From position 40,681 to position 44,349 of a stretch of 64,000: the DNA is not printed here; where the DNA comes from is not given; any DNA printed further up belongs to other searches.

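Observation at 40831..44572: Giant acidic internal-repeat protein with a small helical partner, convergent on topA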

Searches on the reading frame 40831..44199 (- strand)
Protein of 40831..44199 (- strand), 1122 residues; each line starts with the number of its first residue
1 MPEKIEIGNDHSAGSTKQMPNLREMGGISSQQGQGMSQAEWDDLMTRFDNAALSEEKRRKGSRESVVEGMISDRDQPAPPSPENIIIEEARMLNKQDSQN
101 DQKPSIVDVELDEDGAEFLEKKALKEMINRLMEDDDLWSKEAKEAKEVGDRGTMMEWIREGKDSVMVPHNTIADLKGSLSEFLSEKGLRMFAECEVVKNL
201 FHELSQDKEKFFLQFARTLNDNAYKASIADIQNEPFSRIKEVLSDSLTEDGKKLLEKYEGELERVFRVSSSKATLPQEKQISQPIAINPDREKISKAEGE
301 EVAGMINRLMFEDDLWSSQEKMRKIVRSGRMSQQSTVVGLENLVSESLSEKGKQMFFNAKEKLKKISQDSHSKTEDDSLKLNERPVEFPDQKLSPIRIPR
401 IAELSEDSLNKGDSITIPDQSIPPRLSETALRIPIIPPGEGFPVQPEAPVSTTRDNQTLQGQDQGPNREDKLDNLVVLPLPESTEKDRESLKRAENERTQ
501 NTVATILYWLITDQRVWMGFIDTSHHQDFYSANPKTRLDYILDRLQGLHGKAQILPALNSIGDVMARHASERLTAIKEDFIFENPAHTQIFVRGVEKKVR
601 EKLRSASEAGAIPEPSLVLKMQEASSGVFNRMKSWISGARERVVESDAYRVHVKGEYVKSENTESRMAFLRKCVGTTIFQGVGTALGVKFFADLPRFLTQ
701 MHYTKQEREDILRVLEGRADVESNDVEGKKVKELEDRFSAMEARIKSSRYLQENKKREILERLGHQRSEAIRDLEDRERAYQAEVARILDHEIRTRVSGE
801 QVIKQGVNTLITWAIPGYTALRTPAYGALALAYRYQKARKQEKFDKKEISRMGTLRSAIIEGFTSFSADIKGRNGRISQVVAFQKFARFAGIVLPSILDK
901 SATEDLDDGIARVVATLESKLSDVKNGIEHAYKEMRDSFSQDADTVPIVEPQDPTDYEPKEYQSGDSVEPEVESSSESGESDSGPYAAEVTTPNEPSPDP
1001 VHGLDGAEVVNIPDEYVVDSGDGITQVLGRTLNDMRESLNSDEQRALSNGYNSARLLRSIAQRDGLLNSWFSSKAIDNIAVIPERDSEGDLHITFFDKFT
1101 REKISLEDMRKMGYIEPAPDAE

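Call 5: search_protein_families(library=pfam, proteins=[window:40831-44199:-], max_evalue=1)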
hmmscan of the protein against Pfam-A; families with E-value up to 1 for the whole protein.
window:40831-44199:- (1122 aa): 3 families
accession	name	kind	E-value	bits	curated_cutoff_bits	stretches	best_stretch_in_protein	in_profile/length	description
PF23460.1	ZMYND8_CC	-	0.014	16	27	0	1030-1049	26-45/65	ZMYND8 protein coiled-coil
PF18507.7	WW_1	-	0.085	13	25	1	349-364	7-22/27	WW domain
PF09313.17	DUF1971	-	0.18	12.3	23.1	0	693-732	10-49/80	Domain of unknown function (DUF1971)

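Call 6: search_protein_families(library=ncbifam, proteins=[window:40831-44199:-], max_evalue=1)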
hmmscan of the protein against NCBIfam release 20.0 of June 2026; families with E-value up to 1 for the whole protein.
window:40831-44199:- (1122 aa): 2 families
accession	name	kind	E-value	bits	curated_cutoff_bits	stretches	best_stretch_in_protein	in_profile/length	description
NF052359.1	HolPaseNeis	equivalog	0.021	14.5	400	1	261-298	174-211/221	histidinol-phosphatase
NF002706.0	PRK02507.1-5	equivalog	0.39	10.1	596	0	960-1061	147-248/469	proton extrusion protein PcxA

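Call 7: search_solved_structures(query=window:40831-44199:-, max_evalue=1)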
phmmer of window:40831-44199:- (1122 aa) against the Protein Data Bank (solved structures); distinct sequences matched with E-value up to 1: 0.

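Call 8: find_homologous_proteins(query=window:40831-44199:-, max_evalue=0.001)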
Query window:40831-44199:-: 8000 candidates shared short words with the query, none scored E <= 0.001.

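Call 27: search_protein_representatives(protein=window:40831-44199:-)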
Query: 1122 residues. Proteins with E-value up to 0.001 (for the whole library): 91; up to 1e-10: 56; up to 1e-30: 11. The best 91 are listed.
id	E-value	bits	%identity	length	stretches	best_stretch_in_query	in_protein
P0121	1.1e-53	199.1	31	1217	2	607-1118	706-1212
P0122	5.6e-52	193.5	31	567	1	623-1116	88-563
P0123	1.3e-51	192.3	33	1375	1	624-1119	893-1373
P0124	3.0e-51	191.1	31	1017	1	626-1119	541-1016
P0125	3.4e-50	187.6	30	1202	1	610-1116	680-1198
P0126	9.8e-50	186.0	33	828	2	624-897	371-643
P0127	2.8e-48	181.2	34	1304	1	607-1115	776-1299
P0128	2.5e-44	168.2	32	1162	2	607-893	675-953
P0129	1.7e-39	152.2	30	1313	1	607-1116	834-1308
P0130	1.2e-34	136.2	34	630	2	646-886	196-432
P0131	1.6e-31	125.8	33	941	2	633-899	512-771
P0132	1.6e-30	122.5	33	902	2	647-893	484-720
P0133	5.1e-30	120.8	28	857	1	615-1107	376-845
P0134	1.4e-27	112.7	31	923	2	648-922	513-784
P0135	3.3e-27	111.5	34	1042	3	722-892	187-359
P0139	6.4e-22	94.0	26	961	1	643-1106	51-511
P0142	1.6e-20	89.4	27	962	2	631-876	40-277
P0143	1.6e-19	86.1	29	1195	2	734-1115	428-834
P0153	1.7e-16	76.0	28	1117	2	708-1115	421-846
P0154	3.2e-16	75.1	32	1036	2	607-872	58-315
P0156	1.2e-15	73.2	30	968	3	720-994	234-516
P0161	1.9e-13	65.9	26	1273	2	732-1115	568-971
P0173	5.9e-11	57.7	26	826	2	671-1116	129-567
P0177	1.2e-10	56.7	27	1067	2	1014-1120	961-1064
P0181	5.4e-10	54.5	29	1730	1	635-894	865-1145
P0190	1.5e-08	49.7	29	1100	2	1020-1121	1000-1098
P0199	9.8e-07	43.7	29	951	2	1021-1120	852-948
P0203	7.3e-06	40.8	28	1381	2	1020-1121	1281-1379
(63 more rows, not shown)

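Call 37: search_protein_families(library=pfam, alignment_id=A3, max_evalue=0.001)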
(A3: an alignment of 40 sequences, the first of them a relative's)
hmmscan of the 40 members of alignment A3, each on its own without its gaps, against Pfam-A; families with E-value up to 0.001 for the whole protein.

A. member 1, P0138 (1012 aa): 0 families

B. families by the number of members that match (of 40 scanned): 1 family
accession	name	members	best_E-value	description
PF09397.16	FtsK_gamma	3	5.2e-28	Ftsk gamma domain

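Call 44: search_protein_families(library=pfam, proteins=[P0143, P0153, P0161, P0135, P0156, P0173, P0181], max_evalue=0.01)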
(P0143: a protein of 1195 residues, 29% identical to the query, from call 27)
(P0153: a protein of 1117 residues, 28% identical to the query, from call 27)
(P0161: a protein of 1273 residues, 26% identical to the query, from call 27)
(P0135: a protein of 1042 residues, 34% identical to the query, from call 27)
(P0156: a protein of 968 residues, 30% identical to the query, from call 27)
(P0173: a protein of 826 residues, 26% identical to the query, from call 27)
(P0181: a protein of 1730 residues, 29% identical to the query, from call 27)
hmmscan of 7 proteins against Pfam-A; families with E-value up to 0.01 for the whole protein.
P0143 (1195 aa): 0 families

P0153 (1117 aa): 1 family
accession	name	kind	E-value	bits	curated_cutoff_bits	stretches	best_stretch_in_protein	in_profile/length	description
PF09397.16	FtsK_gamma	-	5.2e-28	97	30.6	2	103-163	2-61/63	Ftsk gamma domain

P0161 (1273 aa): 1 family
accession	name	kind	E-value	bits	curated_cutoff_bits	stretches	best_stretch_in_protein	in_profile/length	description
PF09397.16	FtsK_gamma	-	5.1e-19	68.2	30.6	1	281-339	4-62/63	Ftsk gamma domain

P0135 (1042 aa): 0 families

P0156 (968 aa): 0 families

P0173 (826 aa): 0 families

P0181 (1730 aa): 0 families

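Call 73: search_protein_families(library=phrogs, proteins=[window:40831-44199:-, P0122, P0139, P0142, P0154, P0133], max_evalue=0.01)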
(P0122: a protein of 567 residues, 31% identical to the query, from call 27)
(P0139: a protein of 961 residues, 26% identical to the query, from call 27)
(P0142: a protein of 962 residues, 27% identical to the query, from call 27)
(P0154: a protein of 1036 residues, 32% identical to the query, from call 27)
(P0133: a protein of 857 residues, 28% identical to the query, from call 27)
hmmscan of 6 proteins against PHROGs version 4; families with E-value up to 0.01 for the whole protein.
window:40831-44199:- (1122 aa): 0 families

P0122 (567 aa): 0 families

P0139 (961 aa): 1 family
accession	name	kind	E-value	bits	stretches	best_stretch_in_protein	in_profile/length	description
phrog_19726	-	unknown function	0.0099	17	0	653-728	7-78/91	-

P0142 (962 aa): 0 families

P0154 (1036 aa): 0 families

P0133 (857 aa): 0 families

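Call 74: search_protein_families(library=padloc, proteins=[window:40831-44199:-, P0122, P0139, P0142, P0154, P0133], max_evalue=0.01)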
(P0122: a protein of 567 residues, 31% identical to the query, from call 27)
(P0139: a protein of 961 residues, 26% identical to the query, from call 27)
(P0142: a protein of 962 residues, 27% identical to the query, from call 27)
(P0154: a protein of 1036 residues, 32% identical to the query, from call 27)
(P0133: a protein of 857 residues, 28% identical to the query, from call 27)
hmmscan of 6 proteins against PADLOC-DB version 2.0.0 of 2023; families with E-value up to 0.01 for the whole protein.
window:40831-44199:- (1122 aa): 0 families

P0122 (567 aa): 0 families

P0139 (961 aa): 0 families

P0142 (962 aa): 0 families

P0154 (1036 aa): 0 families

P0133 (857 aa): 0 families

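Call 87: list_cluster_members(proteins=[window:40831-44199:-, P0121, P0122, P0133, P0139, P0142, P0153, P0161, P0154, P0181])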
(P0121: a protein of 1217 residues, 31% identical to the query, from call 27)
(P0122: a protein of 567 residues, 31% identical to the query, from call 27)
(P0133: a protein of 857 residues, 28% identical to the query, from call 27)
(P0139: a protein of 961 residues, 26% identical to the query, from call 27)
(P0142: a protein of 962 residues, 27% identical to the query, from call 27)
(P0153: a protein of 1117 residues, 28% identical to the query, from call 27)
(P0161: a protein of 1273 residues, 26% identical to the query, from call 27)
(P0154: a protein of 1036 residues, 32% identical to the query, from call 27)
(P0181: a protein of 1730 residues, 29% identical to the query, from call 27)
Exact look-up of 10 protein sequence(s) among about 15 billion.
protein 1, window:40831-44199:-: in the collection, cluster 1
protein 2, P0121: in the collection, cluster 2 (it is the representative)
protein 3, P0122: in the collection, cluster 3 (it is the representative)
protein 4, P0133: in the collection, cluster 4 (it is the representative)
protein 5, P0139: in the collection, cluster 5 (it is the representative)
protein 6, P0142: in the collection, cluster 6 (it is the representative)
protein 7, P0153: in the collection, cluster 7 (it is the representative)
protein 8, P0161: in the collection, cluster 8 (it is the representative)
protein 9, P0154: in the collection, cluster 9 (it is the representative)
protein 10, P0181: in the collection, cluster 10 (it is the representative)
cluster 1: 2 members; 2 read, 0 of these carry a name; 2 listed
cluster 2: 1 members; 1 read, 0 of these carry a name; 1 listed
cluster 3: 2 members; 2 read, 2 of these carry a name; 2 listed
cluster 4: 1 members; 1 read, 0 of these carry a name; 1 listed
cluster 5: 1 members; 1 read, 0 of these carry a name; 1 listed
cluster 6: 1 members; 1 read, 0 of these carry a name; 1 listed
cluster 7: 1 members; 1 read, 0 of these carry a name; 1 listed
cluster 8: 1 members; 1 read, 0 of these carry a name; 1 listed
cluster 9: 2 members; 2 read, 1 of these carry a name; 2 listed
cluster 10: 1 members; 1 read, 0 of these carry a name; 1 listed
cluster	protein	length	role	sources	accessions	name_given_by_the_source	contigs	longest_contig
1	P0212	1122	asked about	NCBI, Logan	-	-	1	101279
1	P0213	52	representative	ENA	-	-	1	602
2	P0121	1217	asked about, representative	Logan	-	-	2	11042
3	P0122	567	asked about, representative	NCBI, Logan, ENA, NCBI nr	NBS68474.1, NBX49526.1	hypothetical protein EBT31_06105 [bacterium] | hypothetical protein [bacterium]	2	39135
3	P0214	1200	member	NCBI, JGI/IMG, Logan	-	hypothetical protein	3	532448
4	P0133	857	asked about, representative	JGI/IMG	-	-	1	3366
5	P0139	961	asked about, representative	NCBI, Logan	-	-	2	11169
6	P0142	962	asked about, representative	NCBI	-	-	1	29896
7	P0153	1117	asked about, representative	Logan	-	-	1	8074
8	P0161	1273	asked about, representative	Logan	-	-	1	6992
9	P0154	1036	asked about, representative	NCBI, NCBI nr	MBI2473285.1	hypothetical protein HYV70_01895 [Candidatus Uhrbacteria bacterium] | hypothetical protein [Candidatus Uhrbacteria bacterium]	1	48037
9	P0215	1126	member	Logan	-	-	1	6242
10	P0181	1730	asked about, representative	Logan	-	-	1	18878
